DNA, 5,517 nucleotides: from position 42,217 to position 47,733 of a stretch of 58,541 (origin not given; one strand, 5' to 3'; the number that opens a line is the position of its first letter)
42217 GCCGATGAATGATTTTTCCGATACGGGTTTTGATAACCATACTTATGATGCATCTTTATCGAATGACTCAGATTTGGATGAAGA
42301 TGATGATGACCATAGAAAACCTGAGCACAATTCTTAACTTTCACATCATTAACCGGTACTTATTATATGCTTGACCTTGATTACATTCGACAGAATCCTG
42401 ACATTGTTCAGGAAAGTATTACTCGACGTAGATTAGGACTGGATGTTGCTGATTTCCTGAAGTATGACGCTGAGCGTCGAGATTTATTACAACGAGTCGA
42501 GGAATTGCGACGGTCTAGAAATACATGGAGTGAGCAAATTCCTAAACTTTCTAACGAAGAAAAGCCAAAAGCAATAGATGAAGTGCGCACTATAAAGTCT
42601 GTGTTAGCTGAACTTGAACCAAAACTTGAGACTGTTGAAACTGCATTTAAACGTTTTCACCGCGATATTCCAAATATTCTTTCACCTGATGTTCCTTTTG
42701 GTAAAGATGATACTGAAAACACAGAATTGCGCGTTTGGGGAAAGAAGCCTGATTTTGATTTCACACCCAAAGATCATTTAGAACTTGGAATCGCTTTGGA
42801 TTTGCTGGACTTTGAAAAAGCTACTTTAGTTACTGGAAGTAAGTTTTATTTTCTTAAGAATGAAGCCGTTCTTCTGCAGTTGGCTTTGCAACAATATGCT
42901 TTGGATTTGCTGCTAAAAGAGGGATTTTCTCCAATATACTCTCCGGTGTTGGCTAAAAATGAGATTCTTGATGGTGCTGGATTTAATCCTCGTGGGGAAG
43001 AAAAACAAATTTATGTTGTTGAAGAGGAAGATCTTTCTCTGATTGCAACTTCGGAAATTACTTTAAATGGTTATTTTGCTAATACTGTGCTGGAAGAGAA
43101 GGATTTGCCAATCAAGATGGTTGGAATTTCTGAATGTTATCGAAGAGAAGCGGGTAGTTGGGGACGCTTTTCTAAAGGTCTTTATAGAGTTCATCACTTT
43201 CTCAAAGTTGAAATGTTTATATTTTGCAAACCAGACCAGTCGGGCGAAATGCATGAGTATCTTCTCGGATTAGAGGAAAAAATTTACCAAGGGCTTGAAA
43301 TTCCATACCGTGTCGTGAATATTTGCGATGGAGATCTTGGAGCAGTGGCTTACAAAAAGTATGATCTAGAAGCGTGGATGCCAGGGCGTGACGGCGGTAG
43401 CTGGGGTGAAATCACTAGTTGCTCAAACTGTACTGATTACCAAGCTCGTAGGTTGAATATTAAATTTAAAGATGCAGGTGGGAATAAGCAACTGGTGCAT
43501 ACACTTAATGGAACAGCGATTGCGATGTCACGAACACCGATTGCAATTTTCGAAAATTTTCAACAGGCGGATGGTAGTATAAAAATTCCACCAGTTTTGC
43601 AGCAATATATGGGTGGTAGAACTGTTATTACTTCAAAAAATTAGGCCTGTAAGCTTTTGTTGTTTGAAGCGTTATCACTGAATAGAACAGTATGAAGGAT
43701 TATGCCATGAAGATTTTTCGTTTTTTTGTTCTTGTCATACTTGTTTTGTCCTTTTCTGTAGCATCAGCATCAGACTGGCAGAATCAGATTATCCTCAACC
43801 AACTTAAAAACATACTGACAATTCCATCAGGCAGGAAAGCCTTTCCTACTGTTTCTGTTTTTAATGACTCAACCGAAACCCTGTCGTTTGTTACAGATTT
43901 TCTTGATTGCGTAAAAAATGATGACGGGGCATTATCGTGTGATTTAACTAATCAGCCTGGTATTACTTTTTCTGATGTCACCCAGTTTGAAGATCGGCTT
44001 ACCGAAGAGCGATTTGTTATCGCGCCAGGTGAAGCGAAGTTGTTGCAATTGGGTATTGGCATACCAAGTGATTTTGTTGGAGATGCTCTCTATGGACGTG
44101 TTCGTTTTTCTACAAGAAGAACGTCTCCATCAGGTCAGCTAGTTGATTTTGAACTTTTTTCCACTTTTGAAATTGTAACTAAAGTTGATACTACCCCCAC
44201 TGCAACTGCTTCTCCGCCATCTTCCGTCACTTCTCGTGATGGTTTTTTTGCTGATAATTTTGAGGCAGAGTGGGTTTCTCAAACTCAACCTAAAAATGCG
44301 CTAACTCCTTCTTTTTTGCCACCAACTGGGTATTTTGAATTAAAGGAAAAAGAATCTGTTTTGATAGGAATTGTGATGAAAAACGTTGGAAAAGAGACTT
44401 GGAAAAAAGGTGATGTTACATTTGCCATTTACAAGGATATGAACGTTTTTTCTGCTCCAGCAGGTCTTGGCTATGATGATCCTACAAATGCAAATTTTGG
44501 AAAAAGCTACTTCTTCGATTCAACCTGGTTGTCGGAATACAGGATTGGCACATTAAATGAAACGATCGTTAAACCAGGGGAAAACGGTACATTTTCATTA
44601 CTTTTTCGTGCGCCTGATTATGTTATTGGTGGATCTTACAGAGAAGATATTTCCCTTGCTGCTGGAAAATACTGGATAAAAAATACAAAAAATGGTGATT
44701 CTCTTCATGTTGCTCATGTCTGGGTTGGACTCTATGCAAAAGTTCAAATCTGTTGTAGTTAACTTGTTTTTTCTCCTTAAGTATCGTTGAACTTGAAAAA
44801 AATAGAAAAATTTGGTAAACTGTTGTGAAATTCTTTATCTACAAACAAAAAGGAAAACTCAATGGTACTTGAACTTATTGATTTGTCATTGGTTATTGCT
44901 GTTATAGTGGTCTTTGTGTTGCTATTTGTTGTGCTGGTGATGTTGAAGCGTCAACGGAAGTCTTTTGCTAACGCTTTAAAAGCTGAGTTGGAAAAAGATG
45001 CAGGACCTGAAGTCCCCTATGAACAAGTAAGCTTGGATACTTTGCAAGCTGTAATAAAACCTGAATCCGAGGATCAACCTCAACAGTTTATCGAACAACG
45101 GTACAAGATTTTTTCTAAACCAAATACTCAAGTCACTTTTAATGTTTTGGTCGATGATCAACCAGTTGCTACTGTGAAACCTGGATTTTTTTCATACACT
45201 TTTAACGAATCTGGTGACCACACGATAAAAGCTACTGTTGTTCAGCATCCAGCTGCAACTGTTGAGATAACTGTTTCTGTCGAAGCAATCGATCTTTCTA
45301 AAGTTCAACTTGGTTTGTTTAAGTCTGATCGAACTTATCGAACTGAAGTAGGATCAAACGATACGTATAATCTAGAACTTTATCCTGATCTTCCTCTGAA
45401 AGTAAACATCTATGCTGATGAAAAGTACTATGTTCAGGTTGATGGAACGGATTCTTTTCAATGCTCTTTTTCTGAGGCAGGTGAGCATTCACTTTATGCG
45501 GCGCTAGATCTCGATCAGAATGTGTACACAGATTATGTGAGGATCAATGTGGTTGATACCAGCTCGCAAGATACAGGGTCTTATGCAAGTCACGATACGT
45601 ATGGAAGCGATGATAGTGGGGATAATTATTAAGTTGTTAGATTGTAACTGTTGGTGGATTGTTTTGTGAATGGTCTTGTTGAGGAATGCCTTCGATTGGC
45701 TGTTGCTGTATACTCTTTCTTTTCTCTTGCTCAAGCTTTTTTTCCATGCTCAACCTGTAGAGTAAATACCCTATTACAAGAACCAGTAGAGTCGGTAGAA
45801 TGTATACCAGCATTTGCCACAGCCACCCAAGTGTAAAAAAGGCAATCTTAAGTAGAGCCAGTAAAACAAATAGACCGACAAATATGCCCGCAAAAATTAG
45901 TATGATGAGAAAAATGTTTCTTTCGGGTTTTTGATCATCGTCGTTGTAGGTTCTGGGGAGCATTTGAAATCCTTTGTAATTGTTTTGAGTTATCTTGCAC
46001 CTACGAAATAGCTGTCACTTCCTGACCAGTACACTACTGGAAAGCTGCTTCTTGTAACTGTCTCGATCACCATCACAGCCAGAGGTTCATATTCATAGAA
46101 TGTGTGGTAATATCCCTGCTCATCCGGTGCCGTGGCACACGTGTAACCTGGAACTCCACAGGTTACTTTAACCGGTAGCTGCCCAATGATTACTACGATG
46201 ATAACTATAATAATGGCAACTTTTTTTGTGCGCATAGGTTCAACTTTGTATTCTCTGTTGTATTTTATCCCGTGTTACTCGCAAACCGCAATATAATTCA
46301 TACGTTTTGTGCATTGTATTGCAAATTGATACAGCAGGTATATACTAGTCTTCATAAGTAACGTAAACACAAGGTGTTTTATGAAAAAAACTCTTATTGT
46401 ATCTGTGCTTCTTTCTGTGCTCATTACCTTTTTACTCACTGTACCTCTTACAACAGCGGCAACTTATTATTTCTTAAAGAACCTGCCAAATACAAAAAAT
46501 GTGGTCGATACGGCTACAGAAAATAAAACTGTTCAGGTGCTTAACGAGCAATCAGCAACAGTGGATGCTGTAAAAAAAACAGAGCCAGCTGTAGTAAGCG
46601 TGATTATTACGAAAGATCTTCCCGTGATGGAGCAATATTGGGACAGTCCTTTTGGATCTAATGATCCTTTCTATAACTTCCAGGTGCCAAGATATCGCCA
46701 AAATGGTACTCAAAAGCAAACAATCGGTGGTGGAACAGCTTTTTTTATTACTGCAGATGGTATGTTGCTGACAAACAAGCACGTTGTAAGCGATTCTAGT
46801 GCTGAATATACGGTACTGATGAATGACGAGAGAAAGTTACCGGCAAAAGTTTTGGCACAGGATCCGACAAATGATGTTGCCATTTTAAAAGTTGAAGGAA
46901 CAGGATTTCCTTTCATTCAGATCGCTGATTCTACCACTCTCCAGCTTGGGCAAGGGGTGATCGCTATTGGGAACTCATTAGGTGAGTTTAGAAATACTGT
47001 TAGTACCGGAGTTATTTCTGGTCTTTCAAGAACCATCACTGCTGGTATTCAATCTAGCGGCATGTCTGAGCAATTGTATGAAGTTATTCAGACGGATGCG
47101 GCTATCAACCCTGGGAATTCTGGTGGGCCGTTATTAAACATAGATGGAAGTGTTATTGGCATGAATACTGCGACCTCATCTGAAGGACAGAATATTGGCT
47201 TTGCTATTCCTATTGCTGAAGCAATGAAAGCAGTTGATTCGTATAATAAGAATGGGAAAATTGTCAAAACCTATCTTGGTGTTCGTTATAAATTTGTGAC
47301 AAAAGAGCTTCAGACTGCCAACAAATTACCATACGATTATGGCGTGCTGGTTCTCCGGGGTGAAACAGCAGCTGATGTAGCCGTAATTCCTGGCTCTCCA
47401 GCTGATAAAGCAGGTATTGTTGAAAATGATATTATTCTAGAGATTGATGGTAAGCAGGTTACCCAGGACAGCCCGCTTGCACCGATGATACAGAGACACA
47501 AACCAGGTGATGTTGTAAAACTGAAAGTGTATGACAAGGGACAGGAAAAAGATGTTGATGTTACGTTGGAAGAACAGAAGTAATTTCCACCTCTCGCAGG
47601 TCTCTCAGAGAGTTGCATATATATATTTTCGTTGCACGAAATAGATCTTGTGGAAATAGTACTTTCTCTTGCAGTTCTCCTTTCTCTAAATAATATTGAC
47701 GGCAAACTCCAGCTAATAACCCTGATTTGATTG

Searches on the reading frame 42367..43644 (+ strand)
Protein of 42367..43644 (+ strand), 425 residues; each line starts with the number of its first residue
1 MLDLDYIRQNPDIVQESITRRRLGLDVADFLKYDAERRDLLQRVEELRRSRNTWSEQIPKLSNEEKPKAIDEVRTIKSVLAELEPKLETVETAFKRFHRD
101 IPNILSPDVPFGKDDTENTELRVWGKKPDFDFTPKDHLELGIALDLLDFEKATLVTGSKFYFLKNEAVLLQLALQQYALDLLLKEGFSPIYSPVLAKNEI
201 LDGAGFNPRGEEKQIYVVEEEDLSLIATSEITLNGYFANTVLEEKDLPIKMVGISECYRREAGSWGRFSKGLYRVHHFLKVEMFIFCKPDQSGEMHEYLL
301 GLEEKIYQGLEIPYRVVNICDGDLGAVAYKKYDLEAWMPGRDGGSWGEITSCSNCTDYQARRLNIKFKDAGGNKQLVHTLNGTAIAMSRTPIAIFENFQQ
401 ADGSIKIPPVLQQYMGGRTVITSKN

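Call 32: search_protein_families(library=ncbifam, proteins=[window:42367-43644:+], max_evalue=1e-10)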
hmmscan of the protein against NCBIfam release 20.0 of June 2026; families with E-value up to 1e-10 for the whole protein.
window:42367-43644:+ (425 aa): 2 families
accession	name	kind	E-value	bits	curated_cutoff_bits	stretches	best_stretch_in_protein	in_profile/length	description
TIGR00414.1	serS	equivalog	7.4e-148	493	301.65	1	1-415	1-418/418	serine--tRNA ligase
TIGR00418.1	thrS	equivalog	3.1e-13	49.5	383.65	1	135-313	171-345/565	threonine--tRNA ligase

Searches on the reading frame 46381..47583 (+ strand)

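Call 32: search_protein_families(library=ncbifam, proteins=[window:46381-47583:+], max_evalue=1e-10)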
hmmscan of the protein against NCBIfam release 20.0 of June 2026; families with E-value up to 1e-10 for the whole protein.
window:46381-47583:+ (400 aa): 12 families
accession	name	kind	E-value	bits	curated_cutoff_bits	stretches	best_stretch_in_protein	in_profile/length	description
TIGR02037.1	degP_htrA_DO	subfamily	2e-83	280.7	416.2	1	61-399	4-330/434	Do family serine endopeptidase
NF041521.1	HhoA_HhoB_HtrA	equivalog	1.6e-74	251.2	450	1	61-397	4-332/335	HhoA/HhoB/HtrA family serine endopeptidase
NF047968.1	SerProtHtrA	equivalog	2.7e-69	234.2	470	1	111-396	82-357/357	serine protease HtrA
TIGR02038.1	protease_degS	equivalog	3.8e-49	167.7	422.95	1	98-399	62-349/351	outer membrane-stress sensor serine endopeptidase DegS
NF007526.1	PRK10139.1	equivalog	4.6e-49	167.3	756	1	55-398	37-361/456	serine endoprotease DegQ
NF050055.1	SerProtHtrAMycob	equivalog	2.4e-45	155.4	800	1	113-395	224-497/502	serine protease HtrA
NF008147.1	PRK10898.1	equivalog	6.2e-43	147.3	408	1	98-398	62-349/352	outer membrane-stress sensor serine endopeptidase DegS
NF008189.1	PRK10942.1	equivalog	7.6e-43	146.6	720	1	3-398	4-383/477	serine endoprotease DegP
NF053637.1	SerProtHtrAspr2045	equivalog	1.6e-42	145.9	650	1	10-397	14-387/394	serine protease HtrA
NF040960.1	MamE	equivalog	8.5e-33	113.8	800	1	102-283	109-288/659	magnetosome formation protease MamE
NF033740.0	MarP_fam_protase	equivalog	1.4e-23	83.5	250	1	110-297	205-386/390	MarP family serine protease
NF040961.1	MamO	equivalog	1.8e-16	59.6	800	1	21-278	34-257/648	magnetosome protein MamO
